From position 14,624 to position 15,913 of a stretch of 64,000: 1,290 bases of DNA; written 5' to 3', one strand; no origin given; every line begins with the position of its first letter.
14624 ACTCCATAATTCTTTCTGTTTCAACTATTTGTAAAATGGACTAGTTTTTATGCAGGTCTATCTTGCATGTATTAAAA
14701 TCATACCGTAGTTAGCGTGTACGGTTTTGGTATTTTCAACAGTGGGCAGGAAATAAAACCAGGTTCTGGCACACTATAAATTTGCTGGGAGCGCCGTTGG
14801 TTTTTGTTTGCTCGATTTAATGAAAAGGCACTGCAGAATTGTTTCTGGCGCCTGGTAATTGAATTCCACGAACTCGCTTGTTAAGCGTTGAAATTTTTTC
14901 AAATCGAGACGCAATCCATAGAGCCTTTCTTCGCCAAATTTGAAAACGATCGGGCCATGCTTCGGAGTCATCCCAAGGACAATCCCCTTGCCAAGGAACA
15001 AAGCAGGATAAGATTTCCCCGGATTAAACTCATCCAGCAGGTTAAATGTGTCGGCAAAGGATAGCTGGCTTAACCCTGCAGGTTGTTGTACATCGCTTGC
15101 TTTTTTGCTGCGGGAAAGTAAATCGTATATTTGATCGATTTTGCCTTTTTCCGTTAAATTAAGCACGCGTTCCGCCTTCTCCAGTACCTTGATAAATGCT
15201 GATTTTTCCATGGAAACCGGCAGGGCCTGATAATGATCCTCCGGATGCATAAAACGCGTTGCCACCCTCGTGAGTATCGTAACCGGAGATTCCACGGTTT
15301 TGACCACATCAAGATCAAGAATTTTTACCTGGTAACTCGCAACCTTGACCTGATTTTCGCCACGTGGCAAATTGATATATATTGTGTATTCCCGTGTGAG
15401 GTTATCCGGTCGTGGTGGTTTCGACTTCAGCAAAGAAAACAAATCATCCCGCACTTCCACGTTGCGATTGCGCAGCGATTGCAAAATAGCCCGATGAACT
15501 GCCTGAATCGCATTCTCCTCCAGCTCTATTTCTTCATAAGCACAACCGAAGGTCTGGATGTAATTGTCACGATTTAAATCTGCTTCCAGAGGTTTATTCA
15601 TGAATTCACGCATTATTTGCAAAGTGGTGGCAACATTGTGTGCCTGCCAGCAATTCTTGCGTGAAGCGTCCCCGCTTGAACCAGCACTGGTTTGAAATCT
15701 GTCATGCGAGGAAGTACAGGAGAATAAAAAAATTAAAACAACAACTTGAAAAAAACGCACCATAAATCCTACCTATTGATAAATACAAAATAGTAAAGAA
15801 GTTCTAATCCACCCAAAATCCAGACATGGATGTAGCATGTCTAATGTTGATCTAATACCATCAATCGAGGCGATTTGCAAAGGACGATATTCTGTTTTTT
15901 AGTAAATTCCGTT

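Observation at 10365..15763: Five-gene cluster of exported or membrane proteins with no recognisable family, containing a duplicated ~150-aa module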

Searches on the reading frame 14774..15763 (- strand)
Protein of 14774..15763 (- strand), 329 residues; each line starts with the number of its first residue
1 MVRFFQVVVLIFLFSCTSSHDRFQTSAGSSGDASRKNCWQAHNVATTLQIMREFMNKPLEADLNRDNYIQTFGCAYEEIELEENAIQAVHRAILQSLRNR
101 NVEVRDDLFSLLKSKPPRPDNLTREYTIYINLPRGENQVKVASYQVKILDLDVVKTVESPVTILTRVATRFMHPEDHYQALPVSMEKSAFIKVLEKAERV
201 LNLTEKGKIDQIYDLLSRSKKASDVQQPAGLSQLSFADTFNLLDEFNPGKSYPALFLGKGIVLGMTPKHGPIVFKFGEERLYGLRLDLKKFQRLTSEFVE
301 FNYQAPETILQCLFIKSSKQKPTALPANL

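Call 3: search_protein_families(library=pfam, proteins=[window:14774-15763:-], max_evalue=1)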
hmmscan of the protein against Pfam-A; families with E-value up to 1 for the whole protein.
window:14774-15763:- (329 aa): 2 families
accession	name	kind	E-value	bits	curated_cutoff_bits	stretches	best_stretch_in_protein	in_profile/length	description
PF17783.7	CvfB_WH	-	0.024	14.9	22.9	1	191-222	4-35/58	CvfB-like winged helix domain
PF22132.1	TilS-like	-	0.2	11.6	30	0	191-209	30-48/66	TilS-like substrate binding domain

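Call 4: search_protein_families(library=ncbifam, proteins=[window:14774-15763:-], max_evalue=1)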
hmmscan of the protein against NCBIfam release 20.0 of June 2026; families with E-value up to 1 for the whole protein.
window:14774-15763:- (329 aa): 1 family
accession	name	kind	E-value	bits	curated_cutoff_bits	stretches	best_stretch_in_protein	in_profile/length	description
TIGR03722.2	arch_KAE1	equivalog_domain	0.073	12.2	375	1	131-209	168-247/323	KEOPS complex N(6)-L-threonylcarbamoyladenine synthase Kae1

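Call 34: find_homologous_proteins(query=window:14777-15763:-)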
Query window:14777-15763:- (329 aa): 147 proteins with E <= 0.001 among 1396 candidates; the best 120 are listed.
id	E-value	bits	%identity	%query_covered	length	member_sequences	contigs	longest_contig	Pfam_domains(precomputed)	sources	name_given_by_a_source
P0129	8.0e-215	730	100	100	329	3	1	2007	-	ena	-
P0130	1.9e-172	591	81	97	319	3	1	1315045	-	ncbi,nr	ncbi:MAG: hypothetical protein DWQ05_01710 [Calditrichaeota bacterium]|nr:MAG: hypothetical protein 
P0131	1.0e-167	575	77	100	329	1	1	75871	-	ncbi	-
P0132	1.1e-164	565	75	99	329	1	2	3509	-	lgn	-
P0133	2.9e-159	547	77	95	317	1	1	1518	-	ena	-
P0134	3.5e-158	544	87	81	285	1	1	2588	-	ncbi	ncbi:MAG: hypothetical protein DWQ10_03125, partial [Calditrichaeota bacterium]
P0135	3.6e-127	442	59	100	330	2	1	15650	-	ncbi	-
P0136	6.8e-127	441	60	100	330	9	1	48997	-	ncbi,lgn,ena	-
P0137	4.0e-117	409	61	88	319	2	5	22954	-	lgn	-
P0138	9.0e-113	395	56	98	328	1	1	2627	-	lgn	-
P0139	1.1e-112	394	56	97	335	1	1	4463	-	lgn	-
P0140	1.8e-111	390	54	96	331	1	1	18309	-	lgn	-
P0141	8.3e-111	388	56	95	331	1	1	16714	-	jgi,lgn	jgi:hypothetical protein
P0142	3.5e-109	383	55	96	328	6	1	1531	-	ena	-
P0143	9.7e-107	375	52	96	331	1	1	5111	-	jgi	jgi:hypothetical protein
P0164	2.9e-81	291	45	90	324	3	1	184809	-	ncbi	-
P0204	7.0e-77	277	44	92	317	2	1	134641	-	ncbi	ncbi:MAG: hypothetical protein ACOY90_05300 [Candidatus Zhuqueibacterota bacterium]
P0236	5.6e-74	267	44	88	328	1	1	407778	-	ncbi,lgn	-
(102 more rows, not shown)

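Call 38: search_solved_structures(query=A7, max_evalue=10)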
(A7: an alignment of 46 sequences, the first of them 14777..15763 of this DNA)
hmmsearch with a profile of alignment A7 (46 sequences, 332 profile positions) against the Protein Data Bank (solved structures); distinct sequences matched with E-value up to 10: 0.

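Call 43: predict_structure(alignment_id=A7)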
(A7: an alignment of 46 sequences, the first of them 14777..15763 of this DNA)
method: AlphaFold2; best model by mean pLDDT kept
length: 329 residues; sequences in the alignment: 46
mean_pLDDT: 88.3   pTM: 0.82
mean pLDDT of the five models: 88.3, 88.0, 87.5, 87.0, 86.4
residues with pLDDT >= 90: 243; 70-90: 49; 50-70: 23; < 50: 14
segments of 3 or more residues with pLDDT < 50: 18-30
pLDDT, mean of each block of 10 residues (from residue 1): 76 61 41 69 89 97 95 94 95 96 94 89 85 89 96 94 97 93 94 96 96 86 81 96 94 96 94 95 93 93 94 88 66
secondary structure, 60 per line:
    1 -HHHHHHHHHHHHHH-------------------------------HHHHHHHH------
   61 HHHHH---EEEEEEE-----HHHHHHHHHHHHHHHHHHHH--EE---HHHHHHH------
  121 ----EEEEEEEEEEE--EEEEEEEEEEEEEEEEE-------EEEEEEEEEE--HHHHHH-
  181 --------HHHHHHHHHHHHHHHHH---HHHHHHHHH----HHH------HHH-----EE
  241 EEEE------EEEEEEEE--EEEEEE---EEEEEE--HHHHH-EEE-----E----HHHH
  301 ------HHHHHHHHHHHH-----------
elements in order: H2-15 H47-54 H61-65 E69-75 H81-100 H108-114 E125-135 E138-154 E162-171 H174-179 H189-205 H209-217 E239-244 E251-258 E261-266 E270-275 H278-282 E284-286 H297-300 H307-318

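Call 66: fold_search(model_id=the predicted structure, library=pdb)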
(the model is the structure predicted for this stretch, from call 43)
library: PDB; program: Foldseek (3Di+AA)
matches with E <= 10: 512; with E <= 0.001: 0
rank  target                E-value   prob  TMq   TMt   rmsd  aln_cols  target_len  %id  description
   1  7mie                  1.2e-02  0.18  0.17  0.20  14.7       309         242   10  Crystal structure of the Borreliella burgdorferi PlzA protein in complex with c-di-GMP (released 2021-06-30)
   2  4dj3_A                1.6e-02  0.25  0.21  0.22  20.4       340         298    9  Unwinding the Differences of the Mammalian PERIOD Clock Proteins from Crystal Structure to Cellular Function (released 2012-02-29)
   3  4xrt_A                2.5e-02  0.16  0.17  0.18  16.9       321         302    8  Crystal structure of the di-domain ARO/CYC StfQ from the steffimycin biosynthetic pathway (released 2015-12-02)
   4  3w1e                  3.8e-02  0.25  0.20  0.18  23.8       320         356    8  Structure of FlgT, a flagellar basal body component protein (released 2013-04-03)
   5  4xrt_B                5.3e-02  0.11  0.17  0.18  16.7       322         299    8  Crystal structure of the di-domain ARO/CYC StfQ from the steffimycin biosynthetic pathway (released 2015-12-02)
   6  1wa9_B                6.4e-02  0.09  0.13  0.14  19.8       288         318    9  Crystal Structure of the PAS repeat region of the Drosophila clock protein PERIOD (released 2005-01-12)
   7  3olo_B                7.2e-02  0.21  0.15  0.31  10.2       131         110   11  Crystal structure of a PAS domain from two-component sensor histidine kinase (released 2010-09-15)
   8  7v7w_A                8.0e-02  0.18  0.17  0.19  19.4       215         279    7  Crystal Structure of the Heterodimeric HIF-3a:ARNT Complex with oleoylethanolamide (OEA) (released 2022-05-18)
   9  7v7l_A                8.0e-02  0.10  0.18  0.20  26.0       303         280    5  Crystal Structure of the Heterodimeric HIF-3a:ARNT Complex (released 2022-05-18)
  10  1wa9_A                8.5e-02  0.10  0.17  0.18  20.5       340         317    8  Crystal Structure of the PAS repeat region of the Drosophila clock protein PERIOD (released 2005-01-12)
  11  8xup_J                1.1e-01  0.97  0.18  0.38   5.7        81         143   14  Crystal structure of lipoprotein NlpI in complex with MepS (released 2024-06-05)
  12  5zcl_D                1.1e-01  0.10  0.14  0.22  12.1       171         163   10  Crystal structure of OsPP2C50 I267L:OsPYL/RCAR3 with (+)-ABA (released 2019-03-06)
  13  4f3l_A                1.1e-01  0.44  0.12  0.12  10.4        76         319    8  Crystal Structure of the Heterodimeric CLOCK:BMAL1 Transcriptional Activator Complex (released 2012-06-06)
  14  8xud_L                1.3e-01  0.54  0.16  0.32  10.2       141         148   11  Crystal structure of adaptor NlpI in complex with endopeptidase MepS and PDZ-protease Prc (released 2024-06-05)
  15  8xud_J                1.4e-01  0.47  0.16  0.32  10.4       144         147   10  Crystal structure of adaptor NlpI in complex with endopeptidase MepS and PDZ-protease Prc (released 2024-06-05)
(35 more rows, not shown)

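Call 67: search_protein_families(library=pfam, alignment_id=A7, max_evalue=10)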
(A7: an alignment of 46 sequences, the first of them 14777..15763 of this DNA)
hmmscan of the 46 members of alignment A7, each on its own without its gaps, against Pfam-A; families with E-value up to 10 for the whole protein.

A. member 1, window:14777-15763:- (329 aa): 2 families
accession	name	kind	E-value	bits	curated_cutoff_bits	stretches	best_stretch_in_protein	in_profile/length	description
PF17783.7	CvfB_WH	-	0.024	14.9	22.9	1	191-222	4-35/58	CvfB-like winged helix domain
PF22132.1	TilS-like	-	0.2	11.6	30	1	191-209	30-48/66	TilS-like substrate binding domain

B. families by the number of members that match (of 46 scanned): 27 families (the first 25 are shown)
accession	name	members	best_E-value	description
PF14674.12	FANCI_S1-cap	3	0.054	FANCI solenoid 1 cap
PF05725.18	FNIP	3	0.1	FNIP Repeat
PF22838.1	COMMD8_HN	2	0.001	COMMD8, helical N-terminal domain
PF09347.15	DUF1989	2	0.022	Domain of unknown function (DUF1989)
PF08837.16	DUF1810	2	0.023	Protein of unknown function (DUF1810)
PF17783.7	CvfB_WH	2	0.024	CvfB-like winged helix domain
PF20640.2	Rrn6_HB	2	0.046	Rrn6, helical bundle domain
PF04738.18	Lant_dehydr_N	1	0.0047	Lantibiotic dehydratase, N terminus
PF24654.2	CEP76_N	1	0.0063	CEP76 N-terminal domain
PF02661.23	Fic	1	0.034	Fic/DOC family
PF18549.6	NitrOD1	1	0.039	Nitrosopumilus output domain 1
PF09891.15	DUF2118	1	0.049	Uncharacterized protein conserved in archaea (DUF2118)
PF13656.11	RNA_pol_L_2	1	0.057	RNA polymerase Rpb3/Rpb11 dimerisation domain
PF00644.27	PARP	1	0.087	Poly(ADP-ribose) polymerase catalytic domain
PF05136.18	Phage_portal_2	1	0.09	Phage portal protein, lambda family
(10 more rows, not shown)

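Call 69: search_protein_families(library=padloc, proteins=[window:14777-15763:-], max_evalue=0.1)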
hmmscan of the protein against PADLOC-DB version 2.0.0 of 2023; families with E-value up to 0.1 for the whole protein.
window:14777-15763:- (329 aa): 0 families

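Call 70: search_protein_families(library=phrogs, proteins=[window:14777-15763:-], max_evalue=0.1)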
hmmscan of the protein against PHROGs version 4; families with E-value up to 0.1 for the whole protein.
window:14777-15763:- (329 aa): 0 families

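Call 72: find_encoding_contigs(protein=P0204, flank=9000, max_places=1)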
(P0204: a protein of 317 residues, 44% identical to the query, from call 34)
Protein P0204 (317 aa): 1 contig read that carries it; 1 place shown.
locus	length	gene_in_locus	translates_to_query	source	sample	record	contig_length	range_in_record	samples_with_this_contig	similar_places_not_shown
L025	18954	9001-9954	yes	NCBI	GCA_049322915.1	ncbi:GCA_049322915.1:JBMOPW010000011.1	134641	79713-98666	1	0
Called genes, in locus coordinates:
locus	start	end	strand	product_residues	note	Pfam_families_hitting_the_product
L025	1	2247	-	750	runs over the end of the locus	PF18962:Por_Secre_tail (faint), PF13860:FlgD_ig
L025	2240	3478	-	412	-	-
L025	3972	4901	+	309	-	-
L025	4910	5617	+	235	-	-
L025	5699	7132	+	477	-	-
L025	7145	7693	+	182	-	-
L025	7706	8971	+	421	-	-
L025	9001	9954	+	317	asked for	-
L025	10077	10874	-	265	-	PF01976:DUF116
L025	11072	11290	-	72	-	PF01106:NifU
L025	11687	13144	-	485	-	PF00072:Response_reg, PF00158:Sigma54_activat, PF01078:Mg_chelatase (faint), PF14532:Sigma54_activ_2, PF07724:AAA_2 (weak), PF07728:AAA_5 (weak), PF25601:AAA_lid_14, PF02954:HTH_8, +2 more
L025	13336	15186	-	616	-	PF00072:Response_reg, PF00989:PAS, PF13188:PAS_8, PF13426:PAS_9, PF08448:PAS_4 (weak), PF13426:PAS_9 (weak), PF00512:HisKA, PF02518:HATPase_c, +1 more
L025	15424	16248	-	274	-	PF00512:HisKA, PF02518:HATPase_c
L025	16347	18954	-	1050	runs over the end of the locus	PF01590:GAF, PF13185:GAF_2, PF13426:PAS_9 (weak), PF01590:GAF, PF13185:GAF_2, PF00512:HisKA, PF02518:HATPase_c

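Call 73: find_encoding_contigs(protein=P0236, flank=9000, max_places=1)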
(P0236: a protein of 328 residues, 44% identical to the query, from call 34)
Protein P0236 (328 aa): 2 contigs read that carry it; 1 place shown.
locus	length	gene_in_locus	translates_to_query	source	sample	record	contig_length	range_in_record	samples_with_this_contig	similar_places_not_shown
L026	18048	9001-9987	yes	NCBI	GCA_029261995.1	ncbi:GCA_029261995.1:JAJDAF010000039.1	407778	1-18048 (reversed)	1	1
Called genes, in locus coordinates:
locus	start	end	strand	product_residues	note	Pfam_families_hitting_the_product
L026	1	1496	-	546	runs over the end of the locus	PF00481:PP2C (weak), PF13672:PP2C_2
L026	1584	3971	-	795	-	PF00498:FHA, PF16697:Yop-YscD_cpl, PF00498:FHA, PF01839:FG-GAP (faint), PF13517:FG-GAP_3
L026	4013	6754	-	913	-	PF00069:Pkinase, PF07714:PK_Tyr_Ser-Thr, PF08308:PEGA, PF13620:CarboxypepD_reg (weak)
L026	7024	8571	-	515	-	PF13424:TPR_12 (faint), PF00515:TPR_1 (faint), PF07719:TPR_2 (faint), PF13414:TPR_11 (faint), PF13428:TPR_14 (faint), PF13181:TPR_8 (faint), PF13431:TPR_17 (faint), PF14559:TPR_19 (weak), +1 more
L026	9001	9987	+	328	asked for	-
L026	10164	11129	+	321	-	-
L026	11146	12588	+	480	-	-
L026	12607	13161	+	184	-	-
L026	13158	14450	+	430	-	-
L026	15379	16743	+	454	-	PF14522:Cytochrome_C7 (faint), PF22113:Mtrc-MtrF_II-IV_dom (faint), PF13435:Cytochrome_C554 (weak), PF03264:Cytochrom_NNT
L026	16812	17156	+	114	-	PF12796:Ank_2, PF13857:Ank_5, PF00023:Ank, PF13606:Ank_3 (weak), PF13637:Ank_4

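Call 74: find_encoding_contigs(protein=P0164, flank=9000, max_places=1)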
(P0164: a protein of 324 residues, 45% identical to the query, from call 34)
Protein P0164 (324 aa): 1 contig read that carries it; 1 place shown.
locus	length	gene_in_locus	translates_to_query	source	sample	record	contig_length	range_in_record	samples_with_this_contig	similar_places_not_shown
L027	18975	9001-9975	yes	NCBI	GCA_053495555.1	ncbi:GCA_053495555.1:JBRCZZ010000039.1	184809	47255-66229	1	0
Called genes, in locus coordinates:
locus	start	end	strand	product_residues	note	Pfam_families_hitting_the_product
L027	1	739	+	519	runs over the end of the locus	PF00890:FAD_binding_2 (weak), PF01266:DAO, PF12831:FAD_oxidored, PF16901:DAO_C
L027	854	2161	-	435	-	-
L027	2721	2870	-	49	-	-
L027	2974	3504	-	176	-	-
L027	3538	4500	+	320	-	-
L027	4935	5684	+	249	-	-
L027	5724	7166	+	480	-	-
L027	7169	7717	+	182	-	-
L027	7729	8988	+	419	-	-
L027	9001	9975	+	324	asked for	-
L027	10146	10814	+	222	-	PF00857:Isochorismatase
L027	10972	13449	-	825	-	PF02861:Clp_N, PF02861:Clp_N, PF00004:AAA, PF17871:AAA_lid_9, PF00004:AAA, PF07724:AAA_2, PF07728:AAA_5, PF10431:ClpB_D2-small, +10 more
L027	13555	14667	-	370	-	PF00217:ATP-gua_Ptrans, PF27454:McsB_C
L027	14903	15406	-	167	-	PF02151:UVR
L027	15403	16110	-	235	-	PF00005:ABC_tran, PF02463:SMC_N (faint), PF13304:AAA_21 (faint)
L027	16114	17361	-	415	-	PF12704:MacB_PCD, PF02687:FtsX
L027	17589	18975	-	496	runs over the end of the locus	PF01336:tRNA_anti-codon, PF00152:tRNA-synt_2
